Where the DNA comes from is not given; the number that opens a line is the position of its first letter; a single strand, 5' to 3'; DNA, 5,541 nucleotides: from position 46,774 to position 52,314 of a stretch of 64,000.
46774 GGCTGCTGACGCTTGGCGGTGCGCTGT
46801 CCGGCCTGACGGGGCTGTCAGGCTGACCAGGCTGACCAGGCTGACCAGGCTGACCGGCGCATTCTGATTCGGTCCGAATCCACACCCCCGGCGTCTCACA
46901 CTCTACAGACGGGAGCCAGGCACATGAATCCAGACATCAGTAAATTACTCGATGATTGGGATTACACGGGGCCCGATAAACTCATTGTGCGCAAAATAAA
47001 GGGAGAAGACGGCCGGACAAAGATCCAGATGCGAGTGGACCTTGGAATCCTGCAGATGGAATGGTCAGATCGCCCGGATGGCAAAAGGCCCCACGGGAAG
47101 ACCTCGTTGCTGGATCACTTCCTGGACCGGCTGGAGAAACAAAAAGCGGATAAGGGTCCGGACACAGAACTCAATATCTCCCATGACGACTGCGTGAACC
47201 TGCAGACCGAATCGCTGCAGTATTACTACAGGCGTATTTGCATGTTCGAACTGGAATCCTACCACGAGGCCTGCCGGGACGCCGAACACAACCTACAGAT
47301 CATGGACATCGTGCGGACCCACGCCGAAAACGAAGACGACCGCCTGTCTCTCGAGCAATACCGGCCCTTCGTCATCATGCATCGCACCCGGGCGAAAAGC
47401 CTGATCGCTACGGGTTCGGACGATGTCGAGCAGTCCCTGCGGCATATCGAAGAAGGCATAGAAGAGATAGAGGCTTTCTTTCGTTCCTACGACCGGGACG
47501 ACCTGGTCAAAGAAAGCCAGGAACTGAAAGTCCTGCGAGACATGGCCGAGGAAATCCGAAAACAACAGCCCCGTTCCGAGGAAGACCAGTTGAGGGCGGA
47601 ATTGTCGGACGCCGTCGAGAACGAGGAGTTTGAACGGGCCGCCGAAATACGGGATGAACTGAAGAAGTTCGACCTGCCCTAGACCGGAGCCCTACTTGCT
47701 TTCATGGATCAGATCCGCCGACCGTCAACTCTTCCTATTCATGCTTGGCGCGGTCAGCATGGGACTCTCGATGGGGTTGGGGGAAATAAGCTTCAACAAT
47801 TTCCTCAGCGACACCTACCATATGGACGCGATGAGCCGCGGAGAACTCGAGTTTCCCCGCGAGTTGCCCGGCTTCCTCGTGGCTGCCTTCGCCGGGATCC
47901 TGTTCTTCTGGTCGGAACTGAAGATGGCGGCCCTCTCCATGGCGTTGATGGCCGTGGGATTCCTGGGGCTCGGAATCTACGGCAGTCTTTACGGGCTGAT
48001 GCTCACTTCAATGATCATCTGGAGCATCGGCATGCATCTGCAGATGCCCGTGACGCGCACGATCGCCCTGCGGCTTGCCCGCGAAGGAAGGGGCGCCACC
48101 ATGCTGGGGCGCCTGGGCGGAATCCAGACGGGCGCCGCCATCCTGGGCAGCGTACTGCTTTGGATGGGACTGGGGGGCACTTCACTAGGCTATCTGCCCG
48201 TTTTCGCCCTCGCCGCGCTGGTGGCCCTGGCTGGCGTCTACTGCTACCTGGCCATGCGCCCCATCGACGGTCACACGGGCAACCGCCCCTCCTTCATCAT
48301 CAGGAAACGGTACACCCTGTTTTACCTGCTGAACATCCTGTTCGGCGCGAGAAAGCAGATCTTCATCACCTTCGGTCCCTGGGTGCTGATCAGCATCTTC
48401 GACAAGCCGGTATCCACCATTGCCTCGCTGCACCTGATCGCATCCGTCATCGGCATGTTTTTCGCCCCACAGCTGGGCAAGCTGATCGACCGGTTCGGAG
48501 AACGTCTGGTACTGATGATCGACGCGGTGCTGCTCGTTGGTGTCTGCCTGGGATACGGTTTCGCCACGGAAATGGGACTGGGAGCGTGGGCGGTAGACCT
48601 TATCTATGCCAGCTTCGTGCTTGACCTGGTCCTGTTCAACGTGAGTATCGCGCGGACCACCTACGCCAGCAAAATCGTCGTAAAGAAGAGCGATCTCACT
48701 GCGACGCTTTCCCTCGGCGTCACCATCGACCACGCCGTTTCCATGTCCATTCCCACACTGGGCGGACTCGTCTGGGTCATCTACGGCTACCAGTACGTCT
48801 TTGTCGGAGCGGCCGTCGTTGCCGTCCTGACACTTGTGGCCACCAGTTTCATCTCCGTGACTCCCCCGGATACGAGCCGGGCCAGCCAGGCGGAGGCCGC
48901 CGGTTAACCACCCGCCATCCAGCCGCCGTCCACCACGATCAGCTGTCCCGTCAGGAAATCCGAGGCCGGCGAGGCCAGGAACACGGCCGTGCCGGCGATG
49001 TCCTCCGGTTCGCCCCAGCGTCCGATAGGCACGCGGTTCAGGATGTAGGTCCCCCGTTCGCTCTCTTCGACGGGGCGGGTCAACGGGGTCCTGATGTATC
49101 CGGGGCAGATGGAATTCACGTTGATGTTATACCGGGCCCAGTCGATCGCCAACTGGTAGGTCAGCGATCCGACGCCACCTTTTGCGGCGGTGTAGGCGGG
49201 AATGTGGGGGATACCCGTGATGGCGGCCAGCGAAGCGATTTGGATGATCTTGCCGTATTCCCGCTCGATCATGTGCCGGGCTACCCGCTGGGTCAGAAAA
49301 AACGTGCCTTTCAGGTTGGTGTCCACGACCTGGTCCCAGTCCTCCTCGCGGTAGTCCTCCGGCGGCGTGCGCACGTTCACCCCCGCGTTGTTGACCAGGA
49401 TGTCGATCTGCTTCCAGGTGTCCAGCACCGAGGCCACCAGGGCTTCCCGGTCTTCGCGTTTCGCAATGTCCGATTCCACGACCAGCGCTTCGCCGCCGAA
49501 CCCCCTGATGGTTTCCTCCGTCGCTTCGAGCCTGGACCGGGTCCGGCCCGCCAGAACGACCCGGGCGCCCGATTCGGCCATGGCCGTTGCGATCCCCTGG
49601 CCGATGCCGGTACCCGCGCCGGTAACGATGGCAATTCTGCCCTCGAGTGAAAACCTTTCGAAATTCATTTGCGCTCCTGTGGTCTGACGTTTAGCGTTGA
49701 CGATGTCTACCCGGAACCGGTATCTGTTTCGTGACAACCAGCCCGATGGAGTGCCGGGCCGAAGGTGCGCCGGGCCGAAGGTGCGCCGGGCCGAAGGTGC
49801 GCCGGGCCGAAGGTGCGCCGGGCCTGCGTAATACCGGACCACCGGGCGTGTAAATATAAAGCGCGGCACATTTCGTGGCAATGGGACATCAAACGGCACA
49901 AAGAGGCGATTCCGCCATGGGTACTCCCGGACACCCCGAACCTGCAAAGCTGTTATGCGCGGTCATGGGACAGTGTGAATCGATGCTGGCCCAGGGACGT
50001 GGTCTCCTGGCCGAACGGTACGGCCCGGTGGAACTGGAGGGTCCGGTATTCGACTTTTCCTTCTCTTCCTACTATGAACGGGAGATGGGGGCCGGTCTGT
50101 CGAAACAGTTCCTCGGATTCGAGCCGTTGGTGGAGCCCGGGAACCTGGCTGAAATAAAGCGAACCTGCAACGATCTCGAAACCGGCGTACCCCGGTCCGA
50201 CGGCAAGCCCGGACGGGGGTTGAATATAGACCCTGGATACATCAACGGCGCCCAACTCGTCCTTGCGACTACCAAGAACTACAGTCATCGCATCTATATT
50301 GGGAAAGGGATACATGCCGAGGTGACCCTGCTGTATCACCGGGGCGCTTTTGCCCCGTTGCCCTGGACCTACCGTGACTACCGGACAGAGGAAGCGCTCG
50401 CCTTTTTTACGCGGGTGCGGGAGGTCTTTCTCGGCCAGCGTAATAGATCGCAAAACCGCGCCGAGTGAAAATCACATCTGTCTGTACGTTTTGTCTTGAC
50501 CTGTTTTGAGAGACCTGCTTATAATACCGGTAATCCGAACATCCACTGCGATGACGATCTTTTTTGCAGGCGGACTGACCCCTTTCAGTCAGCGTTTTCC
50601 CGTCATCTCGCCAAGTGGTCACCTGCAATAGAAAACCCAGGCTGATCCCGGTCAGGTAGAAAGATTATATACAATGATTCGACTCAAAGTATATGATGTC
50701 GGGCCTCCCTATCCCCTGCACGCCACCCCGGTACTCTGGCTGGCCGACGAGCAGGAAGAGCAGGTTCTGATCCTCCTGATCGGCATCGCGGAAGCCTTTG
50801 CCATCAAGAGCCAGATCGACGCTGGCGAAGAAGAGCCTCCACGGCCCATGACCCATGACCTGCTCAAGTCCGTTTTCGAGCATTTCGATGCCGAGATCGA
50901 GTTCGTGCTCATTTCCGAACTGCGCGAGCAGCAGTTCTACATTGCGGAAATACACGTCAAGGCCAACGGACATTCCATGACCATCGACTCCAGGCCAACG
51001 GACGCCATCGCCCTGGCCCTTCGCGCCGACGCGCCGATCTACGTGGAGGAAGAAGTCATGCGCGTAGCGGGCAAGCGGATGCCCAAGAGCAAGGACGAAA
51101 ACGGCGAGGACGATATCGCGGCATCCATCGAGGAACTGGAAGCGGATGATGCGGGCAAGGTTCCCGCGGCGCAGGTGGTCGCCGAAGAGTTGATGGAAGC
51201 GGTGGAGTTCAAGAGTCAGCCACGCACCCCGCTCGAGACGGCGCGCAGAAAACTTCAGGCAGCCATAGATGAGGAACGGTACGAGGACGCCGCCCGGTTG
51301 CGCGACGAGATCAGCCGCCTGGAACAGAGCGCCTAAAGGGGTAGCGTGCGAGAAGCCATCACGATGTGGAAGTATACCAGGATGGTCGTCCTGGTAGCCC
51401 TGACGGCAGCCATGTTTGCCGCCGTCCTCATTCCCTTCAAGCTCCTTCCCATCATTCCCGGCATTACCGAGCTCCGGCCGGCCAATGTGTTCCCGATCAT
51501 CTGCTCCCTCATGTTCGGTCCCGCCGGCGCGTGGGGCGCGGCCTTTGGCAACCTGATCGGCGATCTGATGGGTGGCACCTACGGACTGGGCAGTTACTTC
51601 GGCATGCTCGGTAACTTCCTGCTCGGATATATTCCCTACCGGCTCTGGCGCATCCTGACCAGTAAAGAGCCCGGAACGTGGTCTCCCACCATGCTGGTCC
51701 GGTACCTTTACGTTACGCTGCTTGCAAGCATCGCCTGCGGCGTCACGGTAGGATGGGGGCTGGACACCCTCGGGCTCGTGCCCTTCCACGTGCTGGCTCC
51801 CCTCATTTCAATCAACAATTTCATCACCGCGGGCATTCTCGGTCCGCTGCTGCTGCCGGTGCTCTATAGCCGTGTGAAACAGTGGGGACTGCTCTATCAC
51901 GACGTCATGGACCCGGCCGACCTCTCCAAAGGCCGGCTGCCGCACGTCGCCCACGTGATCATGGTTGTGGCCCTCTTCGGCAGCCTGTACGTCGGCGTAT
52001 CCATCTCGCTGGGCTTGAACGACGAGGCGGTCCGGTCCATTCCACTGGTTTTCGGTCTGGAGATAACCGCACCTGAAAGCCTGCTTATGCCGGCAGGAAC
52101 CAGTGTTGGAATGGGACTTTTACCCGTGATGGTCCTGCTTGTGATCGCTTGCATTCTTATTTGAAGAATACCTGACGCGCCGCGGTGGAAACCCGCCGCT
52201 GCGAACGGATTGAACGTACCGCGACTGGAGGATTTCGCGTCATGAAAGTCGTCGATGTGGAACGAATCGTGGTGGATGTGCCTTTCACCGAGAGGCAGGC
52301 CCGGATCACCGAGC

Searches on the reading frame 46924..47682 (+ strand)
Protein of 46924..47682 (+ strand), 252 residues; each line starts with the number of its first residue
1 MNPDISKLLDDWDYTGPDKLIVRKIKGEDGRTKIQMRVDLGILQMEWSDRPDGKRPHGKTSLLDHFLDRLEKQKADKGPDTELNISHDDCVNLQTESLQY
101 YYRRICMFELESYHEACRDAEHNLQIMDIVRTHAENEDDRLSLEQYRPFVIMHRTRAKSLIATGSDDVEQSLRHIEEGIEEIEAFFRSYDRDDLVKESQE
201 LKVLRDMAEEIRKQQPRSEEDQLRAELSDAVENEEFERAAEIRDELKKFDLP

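Call 27: search_protein_families(library=pfam, proteins=[window:46924-47682:+], max_evalue=0.0001)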
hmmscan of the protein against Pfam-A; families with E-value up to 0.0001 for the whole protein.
window:46924-47682:+ (252 aa): 1 family
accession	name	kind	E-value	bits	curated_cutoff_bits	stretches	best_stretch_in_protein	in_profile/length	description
PF02151.25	UVR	-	1.5e-07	31.4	21.5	1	222-248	6-32/36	UvrB/uvrC motif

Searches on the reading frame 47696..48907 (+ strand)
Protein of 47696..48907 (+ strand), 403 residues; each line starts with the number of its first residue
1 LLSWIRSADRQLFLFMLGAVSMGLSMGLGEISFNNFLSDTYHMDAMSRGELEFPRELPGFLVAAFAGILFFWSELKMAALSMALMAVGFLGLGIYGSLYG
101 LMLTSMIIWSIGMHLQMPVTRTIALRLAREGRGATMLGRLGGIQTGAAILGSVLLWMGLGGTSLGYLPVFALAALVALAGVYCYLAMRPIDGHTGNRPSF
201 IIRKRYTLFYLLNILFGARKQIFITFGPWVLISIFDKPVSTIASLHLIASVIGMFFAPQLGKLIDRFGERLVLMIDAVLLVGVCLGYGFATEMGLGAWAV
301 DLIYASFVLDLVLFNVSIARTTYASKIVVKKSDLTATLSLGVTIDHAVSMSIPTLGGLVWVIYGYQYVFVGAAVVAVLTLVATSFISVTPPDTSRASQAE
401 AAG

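Call 27: search_protein_families(library=pfam, proteins=[window:47696-48907:+], max_evalue=0.0001)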
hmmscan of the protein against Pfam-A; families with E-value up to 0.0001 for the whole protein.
window:47696-48907:+ (403 aa): 1 family
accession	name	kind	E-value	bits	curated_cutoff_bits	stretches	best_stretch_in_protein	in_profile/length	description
PF07690.21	MFS_1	-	8.3e-16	58.3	33.4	2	210-401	2-187/347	Major Facilitator Superfamily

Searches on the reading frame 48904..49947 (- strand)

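Call 27: search_protein_families(library=pfam, proteins=[window:48904-49947:-], max_evalue=0.0001)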
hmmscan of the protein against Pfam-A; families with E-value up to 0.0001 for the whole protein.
window:48904-49947:- (347 aa): 3 families
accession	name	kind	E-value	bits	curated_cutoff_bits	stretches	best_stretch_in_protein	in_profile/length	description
PF13561.12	adh_short_C2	-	1e-64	218.8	27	1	110-343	1-235/236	Enoyl-(Acyl carrier protein) reductase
PF00106.31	adh_short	-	6.2e-60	202.5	26.6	1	105-296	2-193/195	short chain dehydrogenase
PF08659.16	KR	-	6.4e-16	59.2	22.6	1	107-256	4-153/180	KR domain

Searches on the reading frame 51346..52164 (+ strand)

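Call 27: search_protein_families(library=pfam, proteins=[window:51346-52164:+], max_evalue=0.0001)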
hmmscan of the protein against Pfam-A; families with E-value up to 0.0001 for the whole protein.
window:51346-52164:+ (272 aa): 2 families
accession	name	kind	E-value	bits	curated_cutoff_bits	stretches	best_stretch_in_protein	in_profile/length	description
PF06177.16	QueT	-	3.7e-15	56.9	33.7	1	15-173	2-139/141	QueT transporter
PF07155.17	ECF-ribofla_trS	-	1.4e-05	25.6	26.7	1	11-170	4-167/172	ECF-type riboflavin transporter, S component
